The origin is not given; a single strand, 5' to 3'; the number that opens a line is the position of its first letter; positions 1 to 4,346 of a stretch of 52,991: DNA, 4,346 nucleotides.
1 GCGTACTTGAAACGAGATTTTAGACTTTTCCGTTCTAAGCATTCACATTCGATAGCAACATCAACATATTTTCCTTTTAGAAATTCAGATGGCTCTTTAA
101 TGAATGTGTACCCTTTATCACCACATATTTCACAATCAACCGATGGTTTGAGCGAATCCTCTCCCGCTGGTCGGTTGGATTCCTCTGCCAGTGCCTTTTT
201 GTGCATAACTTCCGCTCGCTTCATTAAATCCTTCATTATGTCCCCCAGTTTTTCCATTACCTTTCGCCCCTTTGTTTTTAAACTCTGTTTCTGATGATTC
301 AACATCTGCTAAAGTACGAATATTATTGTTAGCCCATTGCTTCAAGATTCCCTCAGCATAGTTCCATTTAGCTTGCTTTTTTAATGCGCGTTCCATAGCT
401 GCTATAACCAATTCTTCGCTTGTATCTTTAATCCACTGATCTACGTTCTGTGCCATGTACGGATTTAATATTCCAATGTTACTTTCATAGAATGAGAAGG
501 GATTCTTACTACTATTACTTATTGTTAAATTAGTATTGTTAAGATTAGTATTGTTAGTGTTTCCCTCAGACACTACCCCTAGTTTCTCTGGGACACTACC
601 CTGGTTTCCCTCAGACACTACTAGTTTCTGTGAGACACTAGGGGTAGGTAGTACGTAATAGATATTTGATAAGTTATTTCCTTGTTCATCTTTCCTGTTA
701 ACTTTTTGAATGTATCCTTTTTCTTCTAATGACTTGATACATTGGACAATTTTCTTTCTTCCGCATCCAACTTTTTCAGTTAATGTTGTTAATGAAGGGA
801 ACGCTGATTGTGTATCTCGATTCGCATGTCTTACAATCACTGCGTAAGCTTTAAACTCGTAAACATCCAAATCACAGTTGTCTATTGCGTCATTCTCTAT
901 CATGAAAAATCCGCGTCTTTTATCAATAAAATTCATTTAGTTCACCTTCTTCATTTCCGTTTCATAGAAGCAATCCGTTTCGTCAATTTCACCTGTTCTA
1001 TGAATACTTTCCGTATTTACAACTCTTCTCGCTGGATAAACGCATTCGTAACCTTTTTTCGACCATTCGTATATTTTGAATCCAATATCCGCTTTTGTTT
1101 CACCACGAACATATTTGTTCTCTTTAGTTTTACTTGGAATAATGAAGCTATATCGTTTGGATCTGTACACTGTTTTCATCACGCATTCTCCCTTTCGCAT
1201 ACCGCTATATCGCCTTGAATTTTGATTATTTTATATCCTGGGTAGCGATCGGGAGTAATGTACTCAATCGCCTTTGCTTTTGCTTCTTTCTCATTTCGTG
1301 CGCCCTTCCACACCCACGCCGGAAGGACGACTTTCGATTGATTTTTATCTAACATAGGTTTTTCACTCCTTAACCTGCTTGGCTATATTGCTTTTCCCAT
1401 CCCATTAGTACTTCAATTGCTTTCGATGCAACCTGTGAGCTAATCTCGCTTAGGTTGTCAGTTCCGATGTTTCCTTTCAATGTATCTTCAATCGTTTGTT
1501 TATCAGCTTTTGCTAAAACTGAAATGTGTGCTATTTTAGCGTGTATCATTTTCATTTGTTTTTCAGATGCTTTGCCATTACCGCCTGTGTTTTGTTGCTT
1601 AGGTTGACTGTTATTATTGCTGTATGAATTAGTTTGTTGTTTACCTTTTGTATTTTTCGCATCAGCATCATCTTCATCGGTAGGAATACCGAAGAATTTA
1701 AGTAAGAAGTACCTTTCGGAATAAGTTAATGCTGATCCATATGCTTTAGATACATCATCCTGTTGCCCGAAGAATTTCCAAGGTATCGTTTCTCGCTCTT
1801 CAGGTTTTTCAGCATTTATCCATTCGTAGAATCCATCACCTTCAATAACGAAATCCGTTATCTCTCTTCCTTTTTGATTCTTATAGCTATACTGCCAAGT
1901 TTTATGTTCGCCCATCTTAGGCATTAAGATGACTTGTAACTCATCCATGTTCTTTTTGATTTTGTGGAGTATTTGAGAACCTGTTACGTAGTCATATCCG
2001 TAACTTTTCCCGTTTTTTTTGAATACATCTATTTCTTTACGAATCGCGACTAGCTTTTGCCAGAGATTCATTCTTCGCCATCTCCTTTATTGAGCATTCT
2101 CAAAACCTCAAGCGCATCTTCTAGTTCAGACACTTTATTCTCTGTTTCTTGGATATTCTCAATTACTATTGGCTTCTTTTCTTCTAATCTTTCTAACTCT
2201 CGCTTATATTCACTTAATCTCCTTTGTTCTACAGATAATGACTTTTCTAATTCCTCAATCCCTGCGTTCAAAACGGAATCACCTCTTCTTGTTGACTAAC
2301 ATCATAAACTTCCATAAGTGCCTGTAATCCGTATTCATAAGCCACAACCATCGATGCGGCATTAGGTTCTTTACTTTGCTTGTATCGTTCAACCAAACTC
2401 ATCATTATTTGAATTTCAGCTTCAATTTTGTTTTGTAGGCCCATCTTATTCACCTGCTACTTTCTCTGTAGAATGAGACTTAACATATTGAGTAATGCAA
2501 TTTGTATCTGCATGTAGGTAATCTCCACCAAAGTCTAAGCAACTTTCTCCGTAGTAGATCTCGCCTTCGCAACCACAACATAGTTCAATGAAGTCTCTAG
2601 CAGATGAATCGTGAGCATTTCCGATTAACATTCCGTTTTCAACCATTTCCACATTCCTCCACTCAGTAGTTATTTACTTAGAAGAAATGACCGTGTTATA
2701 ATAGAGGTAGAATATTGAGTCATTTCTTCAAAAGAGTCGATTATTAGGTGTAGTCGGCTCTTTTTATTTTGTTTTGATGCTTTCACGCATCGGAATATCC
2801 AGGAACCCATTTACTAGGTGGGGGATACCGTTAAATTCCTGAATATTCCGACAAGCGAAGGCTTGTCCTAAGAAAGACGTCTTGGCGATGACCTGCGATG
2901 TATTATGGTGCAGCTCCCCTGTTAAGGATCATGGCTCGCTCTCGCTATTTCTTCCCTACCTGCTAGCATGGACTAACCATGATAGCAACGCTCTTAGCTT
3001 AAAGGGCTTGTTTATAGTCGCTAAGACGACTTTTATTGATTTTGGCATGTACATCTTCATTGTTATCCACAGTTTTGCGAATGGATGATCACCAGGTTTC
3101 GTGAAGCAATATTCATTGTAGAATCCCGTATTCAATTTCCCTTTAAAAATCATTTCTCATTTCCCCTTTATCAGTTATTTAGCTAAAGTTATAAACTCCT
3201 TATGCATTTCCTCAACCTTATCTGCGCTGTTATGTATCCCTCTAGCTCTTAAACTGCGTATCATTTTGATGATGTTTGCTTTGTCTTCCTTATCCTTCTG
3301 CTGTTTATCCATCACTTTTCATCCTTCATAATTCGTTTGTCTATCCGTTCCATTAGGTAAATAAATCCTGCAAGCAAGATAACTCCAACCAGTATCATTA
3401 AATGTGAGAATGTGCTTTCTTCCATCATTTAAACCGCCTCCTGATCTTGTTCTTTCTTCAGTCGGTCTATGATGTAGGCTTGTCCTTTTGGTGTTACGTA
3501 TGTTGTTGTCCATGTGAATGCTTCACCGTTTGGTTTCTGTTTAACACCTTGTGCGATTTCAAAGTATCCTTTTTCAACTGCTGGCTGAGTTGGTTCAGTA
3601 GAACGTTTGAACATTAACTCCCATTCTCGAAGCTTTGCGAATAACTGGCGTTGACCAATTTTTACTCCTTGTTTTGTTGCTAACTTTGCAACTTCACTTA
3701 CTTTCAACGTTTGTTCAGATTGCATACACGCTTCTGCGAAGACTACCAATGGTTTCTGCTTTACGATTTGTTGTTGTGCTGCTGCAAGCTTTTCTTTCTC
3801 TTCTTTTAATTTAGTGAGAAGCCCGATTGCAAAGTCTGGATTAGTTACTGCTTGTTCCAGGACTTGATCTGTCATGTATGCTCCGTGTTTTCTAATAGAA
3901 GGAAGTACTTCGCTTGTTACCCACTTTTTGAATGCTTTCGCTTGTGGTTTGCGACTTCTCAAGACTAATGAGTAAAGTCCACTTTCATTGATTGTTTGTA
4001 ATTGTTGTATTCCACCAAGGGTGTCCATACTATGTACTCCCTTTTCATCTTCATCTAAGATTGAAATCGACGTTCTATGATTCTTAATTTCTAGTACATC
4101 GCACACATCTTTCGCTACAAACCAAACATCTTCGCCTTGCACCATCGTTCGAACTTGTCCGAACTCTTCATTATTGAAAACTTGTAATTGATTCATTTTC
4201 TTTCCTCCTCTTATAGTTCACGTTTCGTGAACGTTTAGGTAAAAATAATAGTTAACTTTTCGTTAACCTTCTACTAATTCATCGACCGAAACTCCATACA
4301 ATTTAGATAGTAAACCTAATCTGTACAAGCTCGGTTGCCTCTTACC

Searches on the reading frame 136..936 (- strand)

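Call 61: search_protein_families(library=phrogs, proteins=[window:136-936:-], max_evalue=0.00001)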
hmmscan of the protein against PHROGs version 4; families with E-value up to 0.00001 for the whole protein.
window:136-936:- (266 aa): 18 families
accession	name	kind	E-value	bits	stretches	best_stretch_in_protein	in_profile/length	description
phrog_186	-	DNA, RNA and nucleotide metabolism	1.5e-52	180.2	1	4-234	16-263/308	DnaD-like helicase loader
phrog_6493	-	DNA, RNA and nucleotide metabolism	9.4e-27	95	1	60-232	66-241/261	DnaD-like helicase loader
phrog_270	-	DNA, RNA and nucleotide metabolism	8.2e-19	69.2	1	5-136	27-152/383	replication initiation protein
phrog_6251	-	DNA, RNA and nucleotide metabolism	7.5e-16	59.4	1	123-225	172-276/284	replisome organizer DnaA-like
phrog_428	-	DNA, RNA and nucleotide metabolism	3.2e-13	50.6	1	5-146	85-221/455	replication initiation protein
phrog_678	-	DNA, RNA and nucleotide metabolism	1.4e-12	48.8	1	5-156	27-219/346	replication initiation O-like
phrog_8102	-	DNA, RNA and nucleotide metabolism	9.1e-11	42.4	1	2-106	10-121/337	replication initiation protein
phrog_29927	-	DNA, RNA and nucleotide metabolism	6.5e-09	37.1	1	136-225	36-128/142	replication initiation protein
phrog_7882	-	DNA, RNA and nucleotide metabolism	8.4e-09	36.3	1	43-104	63-125/314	DnaD-like helicase loader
phrog_26369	-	DNA, RNA and nucleotide metabolism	1.2e-08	35.4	1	26-106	60-142/347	replication initiation protein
phrog_4016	-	DNA, RNA and nucleotide metabolism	3.7e-08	34.4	1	129-226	19-117/159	replication initiation protein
phrog_1835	-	DNA, RNA and nucleotide metabolism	3.8e-08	34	1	36-208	57-221/301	HTH DNA binding protein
phrog_8540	-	DNA, RNA and nucleotide metabolism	4.2e-08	34.6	1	35-117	24-108/196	replication initiation O-like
phrog_2562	-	DNA, RNA and nucleotide metabolism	1.7e-07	32.3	1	116-239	161-285/290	replication initiation protein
phrog_391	-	DNA, RNA and nucleotide metabolism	3.2e-07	31.3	1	39-120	30-117/298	replication initiation O-like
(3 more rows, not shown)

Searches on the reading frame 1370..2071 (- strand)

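Call 61: search_protein_families(library=phrogs, proteins=[window:1370-2071:-], max_evalue=0.00001)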
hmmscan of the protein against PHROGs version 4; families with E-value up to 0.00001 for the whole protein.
window:1370-2071:- (233 aa): 2 families
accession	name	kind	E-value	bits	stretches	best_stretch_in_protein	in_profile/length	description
phrog_2324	-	DNA, RNA and nucleotide metabolism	2.1e-42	145.9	1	1-193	9-167/193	Erf-like ssDNA annealing protein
phrog_155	-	DNA, RNA and nucleotide metabolism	7.4e-37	128.6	1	1-230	66-272/308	Erf-like ssDNA annealing protein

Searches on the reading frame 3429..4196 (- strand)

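Call 3: search_protein_families(library=pfam, proteins=[window:3429-4196:-], max_evalue=1)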
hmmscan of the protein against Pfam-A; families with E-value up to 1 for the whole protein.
window:3429-4196:- (255 aa): 4 families
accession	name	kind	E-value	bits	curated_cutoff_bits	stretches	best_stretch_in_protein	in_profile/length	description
PF02498.22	Bro-N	-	1.4e-24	87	25.6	1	14-99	1-96/96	BRO family, N-terminal domain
PF03374.19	ANT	-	1.1e-22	80.8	25.3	1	141-248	1-107/108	Phage antirepressor protein KilAC domain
PF18685.7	DUF5635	-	0.091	13.1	25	1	106-152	22-69/86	Family of unknown function (DUF5635)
PF08912.16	Rho_Binding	-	0.43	11.9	23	0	126-173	15-62/69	Rho Binding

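Call 4: search_protein_families(library=phrogs, proteins=[window:3429-4196:-], max_evalue=0.1)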
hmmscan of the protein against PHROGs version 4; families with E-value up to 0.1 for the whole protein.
window:3429-4196:- (255 aa): 17 families
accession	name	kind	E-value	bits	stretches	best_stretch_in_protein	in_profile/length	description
phrog_130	-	transcription regulation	1.3e-96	325.5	1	1-253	157-415/480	anti-repressor Ant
phrog_2899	-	transcription regulation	4.8e-49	168.3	1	1-144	4-136/263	anti-repressor Ant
phrog_463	-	transcription regulation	2.4e-43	149.4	1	1-186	2-190/250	anti-repressor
phrog_7940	-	unknown function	8e-35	121.6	1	1-111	1-111/252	-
phrog_245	-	transcription regulation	7.4e-34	118.7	1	3-164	40-177/319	anti-repressor Ant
phrog_2593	-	transcription regulation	1.2e-33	118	1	14-157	31-193/255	anti-repressor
phrog_2011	-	transcription regulation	9.6e-30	105.2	1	4-112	1-121/275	anti-repressor Ant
phrog_25722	-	unknown function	1.8e-28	100.2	1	1-111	1-112/150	-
phrog_2977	-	transcription regulation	1.4e-27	97.3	1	1-85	61-149/150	anti-repressor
phrog_63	-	transcription regulation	6.2e-26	92.7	1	113-251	218-361/431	anti-repressor Ant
phrog_5060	-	transcription regulation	2.5e-24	87.5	1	3-154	6-166/224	anti-repressor Ant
phrog_9438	-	transcription regulation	9.5e-22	78.1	1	141-252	2-117/121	anti-repressor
phrog_9976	-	transcription regulation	8.7e-21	75.6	1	6-187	5-183/188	anti-repressor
phrog_373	-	transcription regulation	5.8e-07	30.1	1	1-145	76-225/373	anti-repressor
phrog_7347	-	unknown function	1.7e-05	26.1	1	69-109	9-48/78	-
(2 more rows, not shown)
